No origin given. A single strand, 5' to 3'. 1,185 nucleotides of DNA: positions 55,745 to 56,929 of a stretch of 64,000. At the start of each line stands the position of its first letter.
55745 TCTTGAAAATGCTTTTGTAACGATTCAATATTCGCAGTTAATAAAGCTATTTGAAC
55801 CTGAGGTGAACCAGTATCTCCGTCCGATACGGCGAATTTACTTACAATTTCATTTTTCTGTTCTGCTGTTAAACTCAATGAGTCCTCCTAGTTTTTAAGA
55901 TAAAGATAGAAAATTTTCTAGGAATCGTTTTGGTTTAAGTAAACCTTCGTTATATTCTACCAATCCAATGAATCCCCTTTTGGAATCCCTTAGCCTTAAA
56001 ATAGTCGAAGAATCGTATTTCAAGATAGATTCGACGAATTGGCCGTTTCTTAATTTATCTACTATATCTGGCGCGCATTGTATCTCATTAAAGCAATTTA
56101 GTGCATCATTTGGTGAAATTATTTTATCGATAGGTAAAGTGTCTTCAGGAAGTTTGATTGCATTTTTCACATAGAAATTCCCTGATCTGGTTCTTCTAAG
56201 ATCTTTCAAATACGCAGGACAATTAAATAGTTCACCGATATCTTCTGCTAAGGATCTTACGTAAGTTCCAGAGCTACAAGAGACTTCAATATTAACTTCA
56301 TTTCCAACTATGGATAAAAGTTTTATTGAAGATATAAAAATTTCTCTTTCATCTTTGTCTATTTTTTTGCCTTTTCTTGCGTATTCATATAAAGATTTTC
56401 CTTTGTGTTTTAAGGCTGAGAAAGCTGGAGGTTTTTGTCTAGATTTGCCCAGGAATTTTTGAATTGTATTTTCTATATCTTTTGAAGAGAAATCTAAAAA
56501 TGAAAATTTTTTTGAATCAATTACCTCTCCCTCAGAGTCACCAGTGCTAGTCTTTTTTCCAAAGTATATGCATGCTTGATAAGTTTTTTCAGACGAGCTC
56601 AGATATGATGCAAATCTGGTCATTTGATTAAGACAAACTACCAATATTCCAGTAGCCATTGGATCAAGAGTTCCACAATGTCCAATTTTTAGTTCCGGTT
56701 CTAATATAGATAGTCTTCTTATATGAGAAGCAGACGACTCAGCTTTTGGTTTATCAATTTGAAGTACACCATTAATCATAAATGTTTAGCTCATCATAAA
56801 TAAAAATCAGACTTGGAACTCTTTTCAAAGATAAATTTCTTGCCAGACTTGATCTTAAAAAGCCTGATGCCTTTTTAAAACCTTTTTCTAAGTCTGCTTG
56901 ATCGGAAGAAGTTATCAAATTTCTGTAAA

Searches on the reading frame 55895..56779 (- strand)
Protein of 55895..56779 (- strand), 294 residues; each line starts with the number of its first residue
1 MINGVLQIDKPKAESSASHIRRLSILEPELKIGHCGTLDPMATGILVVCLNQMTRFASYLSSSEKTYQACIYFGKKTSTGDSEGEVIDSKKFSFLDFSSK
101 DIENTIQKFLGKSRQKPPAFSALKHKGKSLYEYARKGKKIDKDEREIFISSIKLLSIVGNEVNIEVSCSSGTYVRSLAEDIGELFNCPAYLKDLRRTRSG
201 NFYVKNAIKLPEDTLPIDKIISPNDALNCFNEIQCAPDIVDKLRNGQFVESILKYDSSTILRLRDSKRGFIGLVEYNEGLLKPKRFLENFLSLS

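Call 45: search_protein_families(library=pfam, proteins=[window:55895-56779:-], max_evalue=0.00001)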
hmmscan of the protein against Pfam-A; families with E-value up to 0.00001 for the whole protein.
window:55895-56779:- (294 aa): 3 families
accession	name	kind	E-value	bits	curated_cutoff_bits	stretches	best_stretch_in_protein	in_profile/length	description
PF01509.24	TruB_N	-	3.2e-51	174.1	27.3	1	29-174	7-149/149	TruB family pseudouridylate synthase (N terminal domain)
PF16198.10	TruB_C_2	-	7.1e-08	32.9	29.3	1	175-210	1-36/66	tRNA pseudouridylate synthase B C-terminal domain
PF09157.17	TruB-C_2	-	2.8e-06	27.6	21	1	237-286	7-56/57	Pseudouridine synthase II TruB, C-terminal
